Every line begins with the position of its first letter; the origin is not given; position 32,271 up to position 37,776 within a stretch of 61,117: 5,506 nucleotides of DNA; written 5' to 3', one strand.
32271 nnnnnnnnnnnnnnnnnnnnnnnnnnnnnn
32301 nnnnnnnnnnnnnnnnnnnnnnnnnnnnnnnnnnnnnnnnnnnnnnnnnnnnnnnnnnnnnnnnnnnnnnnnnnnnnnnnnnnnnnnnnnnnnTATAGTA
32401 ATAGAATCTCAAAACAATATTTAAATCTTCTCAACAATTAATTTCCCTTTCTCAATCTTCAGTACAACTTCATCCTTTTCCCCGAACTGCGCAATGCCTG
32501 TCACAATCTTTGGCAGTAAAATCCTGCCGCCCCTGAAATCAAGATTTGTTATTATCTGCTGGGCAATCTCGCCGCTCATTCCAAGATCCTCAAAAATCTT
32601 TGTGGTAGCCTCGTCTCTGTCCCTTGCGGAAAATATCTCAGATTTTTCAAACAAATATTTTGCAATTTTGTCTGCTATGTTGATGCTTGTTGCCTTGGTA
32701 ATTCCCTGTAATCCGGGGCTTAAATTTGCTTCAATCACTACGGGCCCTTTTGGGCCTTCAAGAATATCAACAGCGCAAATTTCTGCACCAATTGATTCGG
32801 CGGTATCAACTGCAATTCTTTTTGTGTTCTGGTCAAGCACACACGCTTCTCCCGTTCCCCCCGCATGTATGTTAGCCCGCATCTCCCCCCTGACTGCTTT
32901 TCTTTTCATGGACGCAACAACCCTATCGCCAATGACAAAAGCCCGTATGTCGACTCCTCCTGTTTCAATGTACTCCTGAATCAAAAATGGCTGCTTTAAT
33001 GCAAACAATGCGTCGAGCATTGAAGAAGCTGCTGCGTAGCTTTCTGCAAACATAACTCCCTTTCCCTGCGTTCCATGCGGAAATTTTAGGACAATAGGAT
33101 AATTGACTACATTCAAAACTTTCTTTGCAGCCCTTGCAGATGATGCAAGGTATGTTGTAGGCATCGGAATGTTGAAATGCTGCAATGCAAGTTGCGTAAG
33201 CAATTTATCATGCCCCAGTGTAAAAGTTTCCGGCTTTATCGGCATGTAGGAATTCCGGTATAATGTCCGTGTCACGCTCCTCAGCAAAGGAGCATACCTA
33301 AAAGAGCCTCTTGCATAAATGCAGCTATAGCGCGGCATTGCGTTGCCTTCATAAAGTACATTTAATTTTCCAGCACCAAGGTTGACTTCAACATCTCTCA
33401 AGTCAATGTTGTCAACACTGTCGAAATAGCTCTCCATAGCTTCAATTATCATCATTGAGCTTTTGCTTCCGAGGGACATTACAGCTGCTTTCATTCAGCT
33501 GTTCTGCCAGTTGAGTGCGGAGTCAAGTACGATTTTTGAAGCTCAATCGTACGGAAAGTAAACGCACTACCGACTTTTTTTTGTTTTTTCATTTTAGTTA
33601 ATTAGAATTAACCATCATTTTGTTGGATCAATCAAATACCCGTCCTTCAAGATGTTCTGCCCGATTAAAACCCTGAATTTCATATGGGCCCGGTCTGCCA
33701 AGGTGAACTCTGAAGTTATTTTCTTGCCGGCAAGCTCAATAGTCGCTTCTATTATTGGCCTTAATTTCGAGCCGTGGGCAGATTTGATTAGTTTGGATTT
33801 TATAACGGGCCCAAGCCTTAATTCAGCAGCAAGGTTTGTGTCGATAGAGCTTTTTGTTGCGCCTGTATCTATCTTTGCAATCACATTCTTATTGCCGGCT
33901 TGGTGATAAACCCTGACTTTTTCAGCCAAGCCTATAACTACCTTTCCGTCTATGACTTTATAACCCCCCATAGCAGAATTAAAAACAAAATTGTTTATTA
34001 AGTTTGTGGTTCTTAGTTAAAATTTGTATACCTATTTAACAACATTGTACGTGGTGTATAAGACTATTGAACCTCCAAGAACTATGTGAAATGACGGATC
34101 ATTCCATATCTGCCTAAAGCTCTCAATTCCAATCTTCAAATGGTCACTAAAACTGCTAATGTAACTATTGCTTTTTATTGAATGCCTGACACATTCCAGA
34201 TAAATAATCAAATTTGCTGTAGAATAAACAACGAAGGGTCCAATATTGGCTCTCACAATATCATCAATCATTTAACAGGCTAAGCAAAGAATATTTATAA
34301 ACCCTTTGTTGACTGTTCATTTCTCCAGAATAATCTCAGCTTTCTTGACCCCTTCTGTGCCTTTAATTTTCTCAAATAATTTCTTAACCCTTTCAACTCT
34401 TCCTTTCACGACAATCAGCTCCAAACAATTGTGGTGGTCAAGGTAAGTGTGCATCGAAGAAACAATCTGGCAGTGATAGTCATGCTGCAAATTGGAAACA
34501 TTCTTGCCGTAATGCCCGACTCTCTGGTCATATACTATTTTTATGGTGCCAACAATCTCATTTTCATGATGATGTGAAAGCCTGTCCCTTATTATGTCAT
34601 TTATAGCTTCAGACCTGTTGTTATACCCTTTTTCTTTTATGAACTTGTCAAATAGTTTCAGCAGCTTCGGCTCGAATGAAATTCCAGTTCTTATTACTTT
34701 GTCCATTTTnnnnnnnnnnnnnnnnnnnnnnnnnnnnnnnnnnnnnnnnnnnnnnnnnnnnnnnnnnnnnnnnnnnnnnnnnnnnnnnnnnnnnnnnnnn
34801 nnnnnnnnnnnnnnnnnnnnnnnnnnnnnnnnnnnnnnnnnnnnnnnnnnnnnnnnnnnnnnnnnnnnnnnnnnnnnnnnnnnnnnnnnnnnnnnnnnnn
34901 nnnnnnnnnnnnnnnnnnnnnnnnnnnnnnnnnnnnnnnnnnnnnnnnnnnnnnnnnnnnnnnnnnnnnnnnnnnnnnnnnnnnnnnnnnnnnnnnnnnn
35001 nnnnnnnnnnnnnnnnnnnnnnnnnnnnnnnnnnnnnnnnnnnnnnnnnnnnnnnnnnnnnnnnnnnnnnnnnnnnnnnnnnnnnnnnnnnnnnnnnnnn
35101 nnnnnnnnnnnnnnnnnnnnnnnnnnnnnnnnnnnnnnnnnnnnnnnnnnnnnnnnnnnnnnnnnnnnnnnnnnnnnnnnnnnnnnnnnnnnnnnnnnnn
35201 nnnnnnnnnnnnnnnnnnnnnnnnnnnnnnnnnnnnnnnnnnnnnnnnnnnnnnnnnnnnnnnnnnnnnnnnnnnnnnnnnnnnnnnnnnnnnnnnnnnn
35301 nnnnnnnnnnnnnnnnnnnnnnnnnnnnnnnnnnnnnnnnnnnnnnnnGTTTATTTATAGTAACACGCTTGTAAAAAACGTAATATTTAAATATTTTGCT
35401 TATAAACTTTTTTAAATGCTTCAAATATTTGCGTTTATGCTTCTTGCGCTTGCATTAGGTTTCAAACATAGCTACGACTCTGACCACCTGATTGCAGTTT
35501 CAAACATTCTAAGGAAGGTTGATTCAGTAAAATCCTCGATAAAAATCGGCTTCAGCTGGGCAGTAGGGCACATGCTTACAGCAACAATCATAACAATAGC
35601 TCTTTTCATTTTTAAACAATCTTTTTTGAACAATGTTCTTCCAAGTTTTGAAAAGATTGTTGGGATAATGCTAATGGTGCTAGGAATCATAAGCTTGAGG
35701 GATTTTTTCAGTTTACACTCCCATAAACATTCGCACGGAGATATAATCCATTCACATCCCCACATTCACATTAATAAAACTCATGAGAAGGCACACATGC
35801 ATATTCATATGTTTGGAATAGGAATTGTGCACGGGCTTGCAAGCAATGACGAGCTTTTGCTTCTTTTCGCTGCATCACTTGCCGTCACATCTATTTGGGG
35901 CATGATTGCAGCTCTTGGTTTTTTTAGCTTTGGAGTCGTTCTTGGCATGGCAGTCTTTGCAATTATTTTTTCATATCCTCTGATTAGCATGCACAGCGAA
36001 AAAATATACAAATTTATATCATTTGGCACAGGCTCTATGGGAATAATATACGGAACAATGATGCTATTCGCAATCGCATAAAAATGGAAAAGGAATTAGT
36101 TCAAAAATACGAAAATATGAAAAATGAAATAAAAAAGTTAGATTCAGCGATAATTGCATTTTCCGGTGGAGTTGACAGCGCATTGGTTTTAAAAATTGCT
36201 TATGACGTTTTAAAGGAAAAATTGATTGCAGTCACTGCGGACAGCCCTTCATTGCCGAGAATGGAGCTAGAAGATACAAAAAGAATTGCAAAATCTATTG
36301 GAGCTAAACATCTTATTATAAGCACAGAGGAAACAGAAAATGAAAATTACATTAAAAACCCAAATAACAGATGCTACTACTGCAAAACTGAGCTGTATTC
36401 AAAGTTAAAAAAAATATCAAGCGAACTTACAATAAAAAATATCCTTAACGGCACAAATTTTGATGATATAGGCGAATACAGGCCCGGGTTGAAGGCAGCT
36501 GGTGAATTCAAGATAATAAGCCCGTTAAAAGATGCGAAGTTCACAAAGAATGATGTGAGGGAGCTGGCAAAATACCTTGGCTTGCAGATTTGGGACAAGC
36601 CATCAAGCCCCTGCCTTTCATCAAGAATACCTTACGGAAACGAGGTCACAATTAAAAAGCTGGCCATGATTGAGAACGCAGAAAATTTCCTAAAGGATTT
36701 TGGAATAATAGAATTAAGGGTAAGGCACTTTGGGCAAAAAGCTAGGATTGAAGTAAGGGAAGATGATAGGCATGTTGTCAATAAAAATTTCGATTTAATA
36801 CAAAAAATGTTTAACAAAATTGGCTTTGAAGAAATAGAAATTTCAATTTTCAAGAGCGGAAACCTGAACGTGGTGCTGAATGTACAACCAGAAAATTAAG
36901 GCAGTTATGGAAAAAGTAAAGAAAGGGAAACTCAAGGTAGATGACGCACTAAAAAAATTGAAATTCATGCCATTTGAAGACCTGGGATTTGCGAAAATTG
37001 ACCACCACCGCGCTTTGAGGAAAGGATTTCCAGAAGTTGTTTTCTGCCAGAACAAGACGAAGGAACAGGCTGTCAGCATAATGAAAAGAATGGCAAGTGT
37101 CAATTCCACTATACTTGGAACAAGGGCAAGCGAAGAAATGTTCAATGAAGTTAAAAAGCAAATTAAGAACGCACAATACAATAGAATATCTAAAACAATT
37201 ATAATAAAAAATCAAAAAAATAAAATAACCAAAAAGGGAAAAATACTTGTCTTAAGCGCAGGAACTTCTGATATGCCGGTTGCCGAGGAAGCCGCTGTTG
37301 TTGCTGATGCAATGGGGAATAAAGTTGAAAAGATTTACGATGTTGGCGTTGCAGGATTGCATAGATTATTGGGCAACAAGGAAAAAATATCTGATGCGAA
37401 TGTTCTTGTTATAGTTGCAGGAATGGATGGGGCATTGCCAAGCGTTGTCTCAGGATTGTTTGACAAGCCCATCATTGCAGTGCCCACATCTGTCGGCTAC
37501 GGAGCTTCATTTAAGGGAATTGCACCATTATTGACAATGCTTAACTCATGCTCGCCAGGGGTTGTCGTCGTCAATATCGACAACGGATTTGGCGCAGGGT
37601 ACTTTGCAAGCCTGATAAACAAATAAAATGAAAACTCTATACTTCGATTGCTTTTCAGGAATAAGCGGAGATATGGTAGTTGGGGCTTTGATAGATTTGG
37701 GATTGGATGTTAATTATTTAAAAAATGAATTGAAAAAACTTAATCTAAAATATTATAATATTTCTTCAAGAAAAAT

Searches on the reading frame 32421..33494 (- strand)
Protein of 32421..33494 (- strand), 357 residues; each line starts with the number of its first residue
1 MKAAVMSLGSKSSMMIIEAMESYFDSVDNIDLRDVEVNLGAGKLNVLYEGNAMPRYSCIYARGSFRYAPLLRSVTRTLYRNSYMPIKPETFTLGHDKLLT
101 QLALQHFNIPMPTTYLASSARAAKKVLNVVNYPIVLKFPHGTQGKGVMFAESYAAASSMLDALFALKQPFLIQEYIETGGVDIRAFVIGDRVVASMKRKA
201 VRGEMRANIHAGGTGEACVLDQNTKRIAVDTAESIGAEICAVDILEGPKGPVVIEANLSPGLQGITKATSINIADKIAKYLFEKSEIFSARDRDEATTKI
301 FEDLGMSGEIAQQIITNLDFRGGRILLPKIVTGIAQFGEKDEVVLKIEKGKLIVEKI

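Call 64: search_protein_families(library=pfam, proteins=[window:32421-33494:-])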
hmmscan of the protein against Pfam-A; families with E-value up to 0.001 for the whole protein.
window:32421-33494:- (357 aa): 6 families
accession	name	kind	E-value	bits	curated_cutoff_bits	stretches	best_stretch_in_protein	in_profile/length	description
PF08443.16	RimK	-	2.7e-44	151.5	21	1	96-281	3-188/188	RimK-like ATP-grasp domain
PF02955.21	GSH-S_ATP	-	6.9e-13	48.8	23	1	102-235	3-139/175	Prokaryotic glutathione synthetase, ATP-grasp domain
PF02655.19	ATP-grasp_3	-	1.3e-07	32.3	23.2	1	96-257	3-154/160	ATP-grasp domain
PF02750.19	Synapsin_C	-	1.7e-05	24.9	22.5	1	123-250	42-167/203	Synapsin, ATP binding domain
PF02222.28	ATP-grasp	-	3.4e-05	24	27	1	103-177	2-77/179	ATP-grasp domain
PF14397.11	ATPgrasp_ST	-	0.00047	19.9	31.4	0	90-177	15-121/278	Sugar-transfer associated ATP-grasp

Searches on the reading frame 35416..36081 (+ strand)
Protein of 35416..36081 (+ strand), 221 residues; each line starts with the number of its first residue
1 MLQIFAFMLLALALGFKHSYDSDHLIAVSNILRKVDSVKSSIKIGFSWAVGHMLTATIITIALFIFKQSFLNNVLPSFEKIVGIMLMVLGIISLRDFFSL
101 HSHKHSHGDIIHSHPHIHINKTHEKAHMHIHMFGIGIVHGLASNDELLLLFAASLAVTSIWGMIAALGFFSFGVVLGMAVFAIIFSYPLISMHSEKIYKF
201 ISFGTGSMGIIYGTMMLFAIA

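Call 16: search_protein_families(library=pfam, proteins=[window:35416-36081:+])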
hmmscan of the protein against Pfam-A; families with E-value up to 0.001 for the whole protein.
window:35416-36081:+ (221 aa): 1 family
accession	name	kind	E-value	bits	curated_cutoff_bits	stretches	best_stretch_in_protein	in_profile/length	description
PF13386.12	DsbD_2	-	3.6e-05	24.2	24.9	1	47-202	37-190/199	Cytochrome C biogenesis protein transmembrane region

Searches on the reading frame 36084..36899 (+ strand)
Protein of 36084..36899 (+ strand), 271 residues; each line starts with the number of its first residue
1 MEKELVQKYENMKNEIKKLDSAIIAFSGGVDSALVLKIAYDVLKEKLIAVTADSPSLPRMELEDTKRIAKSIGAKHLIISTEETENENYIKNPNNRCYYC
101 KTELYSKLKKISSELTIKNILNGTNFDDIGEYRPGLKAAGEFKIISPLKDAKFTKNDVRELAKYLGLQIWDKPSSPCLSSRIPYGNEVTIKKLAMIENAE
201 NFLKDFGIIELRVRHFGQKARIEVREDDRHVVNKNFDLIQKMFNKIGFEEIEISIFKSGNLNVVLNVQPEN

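Call 16: search_protein_families(library=pfam, proteins=[window:36084-36899:+])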
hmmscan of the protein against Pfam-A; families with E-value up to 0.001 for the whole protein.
window:36084-36899:+ (271 aa): 5 families
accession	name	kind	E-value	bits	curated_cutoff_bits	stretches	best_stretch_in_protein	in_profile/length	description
PF02540.23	NAD_synthase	-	1.8e-07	31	21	1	15-84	12-84/242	NAD synthase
PF00764.25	Arginosuc_synth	-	2.7e-06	28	27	1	22-90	2-70/162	Arginosuccinate synthase N-terminal HUP domain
PF06508.19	QueC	-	2.8e-06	27.4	22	1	22-82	2-61/210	Queuosine biosynthesis protein QueC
PF00733.27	Asn_synthase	-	6.8e-05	23.1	21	1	26-86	24-86/354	Asparagine synthase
PF03054.22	tRNA_Me_trans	-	0.00094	19.3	20.6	0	23-83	4-74/202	tRNA methyl transferase HUP domain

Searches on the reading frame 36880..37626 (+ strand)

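Call 16: search_protein_families(library=pfam, proteins=[window:36880-37626:+])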
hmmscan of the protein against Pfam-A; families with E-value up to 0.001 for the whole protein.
window:36880-37626:+ (248 aa): 1 family
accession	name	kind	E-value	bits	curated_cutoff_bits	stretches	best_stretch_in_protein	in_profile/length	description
PF00731.26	AIRC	-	8.2e-13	48.6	30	1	121-245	1-125/148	AIR carboxylase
